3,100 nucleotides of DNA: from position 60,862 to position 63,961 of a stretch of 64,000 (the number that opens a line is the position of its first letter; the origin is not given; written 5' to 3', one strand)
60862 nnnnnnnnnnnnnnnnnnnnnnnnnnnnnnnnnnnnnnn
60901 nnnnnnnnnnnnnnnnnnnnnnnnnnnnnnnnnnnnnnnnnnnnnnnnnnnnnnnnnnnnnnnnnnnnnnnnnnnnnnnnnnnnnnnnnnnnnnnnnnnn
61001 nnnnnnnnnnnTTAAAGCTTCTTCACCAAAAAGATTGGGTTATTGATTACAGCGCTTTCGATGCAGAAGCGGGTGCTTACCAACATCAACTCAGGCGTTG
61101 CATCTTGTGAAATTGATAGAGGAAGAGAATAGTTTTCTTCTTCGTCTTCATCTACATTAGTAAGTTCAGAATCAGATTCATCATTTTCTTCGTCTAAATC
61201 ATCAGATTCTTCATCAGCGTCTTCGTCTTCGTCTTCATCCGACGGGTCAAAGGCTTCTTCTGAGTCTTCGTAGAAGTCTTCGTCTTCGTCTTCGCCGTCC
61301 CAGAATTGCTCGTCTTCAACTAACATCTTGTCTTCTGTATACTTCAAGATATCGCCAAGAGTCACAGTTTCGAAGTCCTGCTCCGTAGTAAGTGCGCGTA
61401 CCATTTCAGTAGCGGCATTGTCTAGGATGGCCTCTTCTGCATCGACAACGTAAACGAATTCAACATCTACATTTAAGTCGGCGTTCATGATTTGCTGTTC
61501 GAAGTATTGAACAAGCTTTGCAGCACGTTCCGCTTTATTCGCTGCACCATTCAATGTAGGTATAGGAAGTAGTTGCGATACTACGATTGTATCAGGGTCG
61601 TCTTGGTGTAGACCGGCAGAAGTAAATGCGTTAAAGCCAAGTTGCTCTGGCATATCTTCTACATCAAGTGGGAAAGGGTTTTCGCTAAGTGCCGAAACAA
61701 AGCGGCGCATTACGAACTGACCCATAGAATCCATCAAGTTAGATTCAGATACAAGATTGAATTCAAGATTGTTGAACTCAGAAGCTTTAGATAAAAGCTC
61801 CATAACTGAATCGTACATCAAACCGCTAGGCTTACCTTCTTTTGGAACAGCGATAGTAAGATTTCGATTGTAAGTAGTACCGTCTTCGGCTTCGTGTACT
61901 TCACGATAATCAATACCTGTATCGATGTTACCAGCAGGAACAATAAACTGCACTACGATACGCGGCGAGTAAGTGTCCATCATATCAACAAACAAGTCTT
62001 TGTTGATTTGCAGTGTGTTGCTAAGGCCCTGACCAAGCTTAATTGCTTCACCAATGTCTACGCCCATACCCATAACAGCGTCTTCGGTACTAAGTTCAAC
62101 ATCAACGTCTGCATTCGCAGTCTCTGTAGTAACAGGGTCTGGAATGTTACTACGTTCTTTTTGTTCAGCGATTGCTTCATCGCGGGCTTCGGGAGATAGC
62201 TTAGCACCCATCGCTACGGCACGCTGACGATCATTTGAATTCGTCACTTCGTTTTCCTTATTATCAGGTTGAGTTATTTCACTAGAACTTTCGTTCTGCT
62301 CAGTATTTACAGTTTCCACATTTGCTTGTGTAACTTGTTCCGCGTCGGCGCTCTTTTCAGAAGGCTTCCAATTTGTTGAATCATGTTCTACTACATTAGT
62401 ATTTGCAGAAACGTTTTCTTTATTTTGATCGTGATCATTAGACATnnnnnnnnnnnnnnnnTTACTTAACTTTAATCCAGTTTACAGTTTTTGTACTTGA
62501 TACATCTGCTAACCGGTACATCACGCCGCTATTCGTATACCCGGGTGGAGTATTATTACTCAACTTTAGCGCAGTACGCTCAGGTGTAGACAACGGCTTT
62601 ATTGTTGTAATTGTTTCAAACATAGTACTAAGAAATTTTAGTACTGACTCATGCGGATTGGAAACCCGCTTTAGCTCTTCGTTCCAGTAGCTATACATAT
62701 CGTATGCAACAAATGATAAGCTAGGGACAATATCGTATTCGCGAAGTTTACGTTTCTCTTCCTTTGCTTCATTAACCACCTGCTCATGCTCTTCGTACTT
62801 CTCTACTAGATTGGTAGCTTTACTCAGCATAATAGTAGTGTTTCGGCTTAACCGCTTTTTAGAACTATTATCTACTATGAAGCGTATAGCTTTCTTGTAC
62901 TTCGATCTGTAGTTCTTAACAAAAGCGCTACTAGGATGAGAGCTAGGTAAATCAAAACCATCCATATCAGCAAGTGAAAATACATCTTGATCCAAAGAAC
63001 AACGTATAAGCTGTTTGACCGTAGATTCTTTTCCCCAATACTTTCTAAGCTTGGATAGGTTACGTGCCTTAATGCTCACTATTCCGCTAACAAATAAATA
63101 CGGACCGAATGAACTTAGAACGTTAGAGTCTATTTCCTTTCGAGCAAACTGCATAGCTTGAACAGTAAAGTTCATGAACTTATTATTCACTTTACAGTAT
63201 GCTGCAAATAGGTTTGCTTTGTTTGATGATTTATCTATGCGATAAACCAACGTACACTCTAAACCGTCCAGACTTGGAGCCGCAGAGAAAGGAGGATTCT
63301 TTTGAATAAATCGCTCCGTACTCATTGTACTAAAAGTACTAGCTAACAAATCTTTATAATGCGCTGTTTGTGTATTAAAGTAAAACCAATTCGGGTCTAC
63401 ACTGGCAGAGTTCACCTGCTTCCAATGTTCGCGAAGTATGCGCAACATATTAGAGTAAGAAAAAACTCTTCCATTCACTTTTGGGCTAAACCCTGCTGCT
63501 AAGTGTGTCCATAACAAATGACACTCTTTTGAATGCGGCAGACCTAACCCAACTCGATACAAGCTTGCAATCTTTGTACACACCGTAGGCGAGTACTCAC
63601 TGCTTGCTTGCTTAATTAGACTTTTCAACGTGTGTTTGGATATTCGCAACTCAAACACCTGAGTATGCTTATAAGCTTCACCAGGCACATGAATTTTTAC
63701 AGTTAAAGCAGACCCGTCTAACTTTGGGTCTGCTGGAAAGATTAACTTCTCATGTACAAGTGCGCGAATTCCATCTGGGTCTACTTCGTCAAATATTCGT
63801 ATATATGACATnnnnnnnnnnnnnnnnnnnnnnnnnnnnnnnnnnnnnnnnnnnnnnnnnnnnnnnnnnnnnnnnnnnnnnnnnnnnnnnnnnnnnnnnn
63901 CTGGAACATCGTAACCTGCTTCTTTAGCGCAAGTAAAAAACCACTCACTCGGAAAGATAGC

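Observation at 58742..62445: Four-gene block alternating extremely acidic and extremely basic proteins, sharing an N-terminal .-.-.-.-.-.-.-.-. tag and flanked by motif copies and hairpins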

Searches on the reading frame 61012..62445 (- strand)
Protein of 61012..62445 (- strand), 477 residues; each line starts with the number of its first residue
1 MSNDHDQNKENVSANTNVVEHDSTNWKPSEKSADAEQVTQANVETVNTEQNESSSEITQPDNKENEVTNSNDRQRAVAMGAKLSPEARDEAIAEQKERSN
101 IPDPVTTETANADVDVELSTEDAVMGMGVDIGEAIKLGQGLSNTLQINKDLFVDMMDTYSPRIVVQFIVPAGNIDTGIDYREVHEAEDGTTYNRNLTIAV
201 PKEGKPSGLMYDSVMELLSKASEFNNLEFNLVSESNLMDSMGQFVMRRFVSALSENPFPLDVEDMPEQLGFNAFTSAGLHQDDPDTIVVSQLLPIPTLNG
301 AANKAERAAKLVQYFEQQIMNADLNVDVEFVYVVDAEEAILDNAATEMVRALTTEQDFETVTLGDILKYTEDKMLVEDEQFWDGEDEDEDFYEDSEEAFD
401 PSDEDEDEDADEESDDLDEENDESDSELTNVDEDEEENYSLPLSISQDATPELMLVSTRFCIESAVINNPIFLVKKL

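Call 4: search_protein_families(library=pfam, proteins=[window:61012-62445:-], max_evalue=0.1)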
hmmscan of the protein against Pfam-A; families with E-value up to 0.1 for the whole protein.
window:61012-62445:- (477 aa): 0 families

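Call 5: search_protein_families(library=phrogs, proteins=[window:61012-62445:-], max_evalue=0.01)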
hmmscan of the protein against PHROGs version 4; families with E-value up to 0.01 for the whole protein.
window:61012-62445:- (477 aa): 0 families

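Call 116: search_protein_families(library=ncbifam, proteins=[window:61012-62445:-], max_evalue=0.01)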
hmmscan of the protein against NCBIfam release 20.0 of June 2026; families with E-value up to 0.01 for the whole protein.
window:61012-62445:- (477 aa): 0 families
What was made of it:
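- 61012..62445 (-): 477-aa acidic protein (net -84). It has a conserved central region and a hyperacidic stretch at residues ~370-440. There are no family hits (calls 4, 5, 116).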

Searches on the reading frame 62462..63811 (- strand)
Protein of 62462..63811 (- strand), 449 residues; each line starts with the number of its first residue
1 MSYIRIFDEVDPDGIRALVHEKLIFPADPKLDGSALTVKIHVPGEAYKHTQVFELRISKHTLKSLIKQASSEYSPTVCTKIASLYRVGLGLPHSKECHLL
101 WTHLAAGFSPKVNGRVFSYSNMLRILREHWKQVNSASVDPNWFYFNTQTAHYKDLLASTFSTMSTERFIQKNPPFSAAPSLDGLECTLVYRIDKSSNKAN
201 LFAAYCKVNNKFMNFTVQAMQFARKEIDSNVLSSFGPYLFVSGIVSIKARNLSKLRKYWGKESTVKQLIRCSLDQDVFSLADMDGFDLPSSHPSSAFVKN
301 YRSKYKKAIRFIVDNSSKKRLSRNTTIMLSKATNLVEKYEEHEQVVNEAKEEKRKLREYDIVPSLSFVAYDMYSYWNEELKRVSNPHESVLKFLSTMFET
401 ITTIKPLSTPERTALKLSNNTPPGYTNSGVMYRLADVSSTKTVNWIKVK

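Call 4: search_protein_families(library=pfam, proteins=[window:62462-63811:-], max_evalue=0.1)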
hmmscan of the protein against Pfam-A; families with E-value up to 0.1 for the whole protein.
window:62462-63811:- (449 aa): 1 family
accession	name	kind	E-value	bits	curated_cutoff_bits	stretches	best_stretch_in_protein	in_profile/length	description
PF10166.14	DUF2368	-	0.081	13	25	0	349-399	72-122/134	Uncharacterised conserved protein (DUF2368)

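Call 5: search_protein_families(library=phrogs, proteins=[window:62462-63811:-], max_evalue=0.01)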
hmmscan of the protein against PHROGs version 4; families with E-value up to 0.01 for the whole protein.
window:62462-63811:- (449 aa): 0 families

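Call 76: find_homologous_proteins(query=A6, max_evalue=0.001)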
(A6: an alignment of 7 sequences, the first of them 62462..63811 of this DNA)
Query A6 (7 sequences) (449 aa, profile of the alignment): 9 proteins with E <= 0.001 among 6521 candidates.
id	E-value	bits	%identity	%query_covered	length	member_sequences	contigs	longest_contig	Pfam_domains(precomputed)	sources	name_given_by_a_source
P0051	7.7e-182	623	27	9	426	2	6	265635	-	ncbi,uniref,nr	ncbi:hypothetical protein pEaSNUABM14_00326 [Erwinia phage pEa_SNUABM_14]|uniref:Uncharacterized pro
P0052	3.2e-167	575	26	10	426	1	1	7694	-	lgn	-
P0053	5.2e-163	561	22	21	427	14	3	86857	-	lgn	-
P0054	3.9e-162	558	24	10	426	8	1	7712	-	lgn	-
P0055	9.4e-158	544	30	10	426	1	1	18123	-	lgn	-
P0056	9.8e-155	534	30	10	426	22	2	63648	-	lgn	-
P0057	3.6e-152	526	28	10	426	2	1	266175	-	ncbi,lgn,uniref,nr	ncbi:hypothetical protein pEaSNUABM3_00324 [Erwinia phage pEa_SNUABM_3]|uniref:Uncharacterized prote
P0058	3.8e-141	489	96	100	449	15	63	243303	-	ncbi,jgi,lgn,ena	-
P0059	2.9e-76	275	41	100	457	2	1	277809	-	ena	-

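Call 89: predict_structure(alignment_id=A7)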
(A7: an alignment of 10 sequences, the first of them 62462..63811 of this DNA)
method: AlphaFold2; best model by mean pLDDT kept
length: 449 residues; sequences in the alignment: 10
mean_pLDDT: 41.2   pTM: 0.30
mean pLDDT of the five models: 41.2, 40.2, 38.4, 36.5, 35.7
residues with pLDDT >= 90: 0; 70-90: 40; 50-70: 68; < 50: 341
segments of 3 or more residues with pLDDT < 50: 1-56, 88-90, 111-114, 144-186, 197-199, 201-239, 246-357, 359-363, 370-390, 403-449
pLDDT, mean of each block of 10 residues (from residue 1): 26 32 34 31 30 49 80 81 60 61 70 62 78 61 42 33 27 27 47 51 39 28 25 36 48 41 33 25 25 35 32 29 34 32 36 46 50 36 41 52 36 24 29 32 31
secondary structure, 60 per line:
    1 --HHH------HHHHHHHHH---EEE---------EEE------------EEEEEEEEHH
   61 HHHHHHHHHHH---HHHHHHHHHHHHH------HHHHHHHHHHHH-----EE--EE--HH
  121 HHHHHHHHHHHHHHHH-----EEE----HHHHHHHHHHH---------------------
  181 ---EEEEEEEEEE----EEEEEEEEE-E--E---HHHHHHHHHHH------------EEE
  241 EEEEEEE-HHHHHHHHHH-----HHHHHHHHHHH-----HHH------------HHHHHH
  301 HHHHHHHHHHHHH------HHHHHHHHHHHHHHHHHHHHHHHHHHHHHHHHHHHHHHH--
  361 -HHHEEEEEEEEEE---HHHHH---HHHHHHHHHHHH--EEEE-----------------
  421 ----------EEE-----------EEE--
elements in order: H12-20 E24-26 E36-38 E51-58 H59-71 H75-87 H94-105 H119-136 E142-144 H149-159 E184-193 E198-206 H215-225 E238-247 H249-258 H264-274 H295-313 H320-358 E365-374 H378-382 H386-397 E400-403 E431-433 E445-447
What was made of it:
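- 62462..63811 (-): 449-aa basic protein (pI 9.5). It is the conserved upstream neighbour of the block and is weakly codon-biased, so probably of low abundance. The AF2 model is poor (pLDDT 41, call 89).
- Tried and rejected: The structure of the 449-aa neighbour had pLDDT 41 and was unusable, so I ran no fold search on it (call 89).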

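Call 116: search_protein_families(library=ncbifam, proteins=[window:62462-63811:-], max_evalue=0.01)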
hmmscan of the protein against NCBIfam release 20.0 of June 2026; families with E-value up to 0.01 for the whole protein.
window:62462-63811:- (449 aa): 0 families
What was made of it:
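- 62462..63811 (-): There are no Pfam, PHROG or NCBIfam hits (calls 4, 5, 116).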
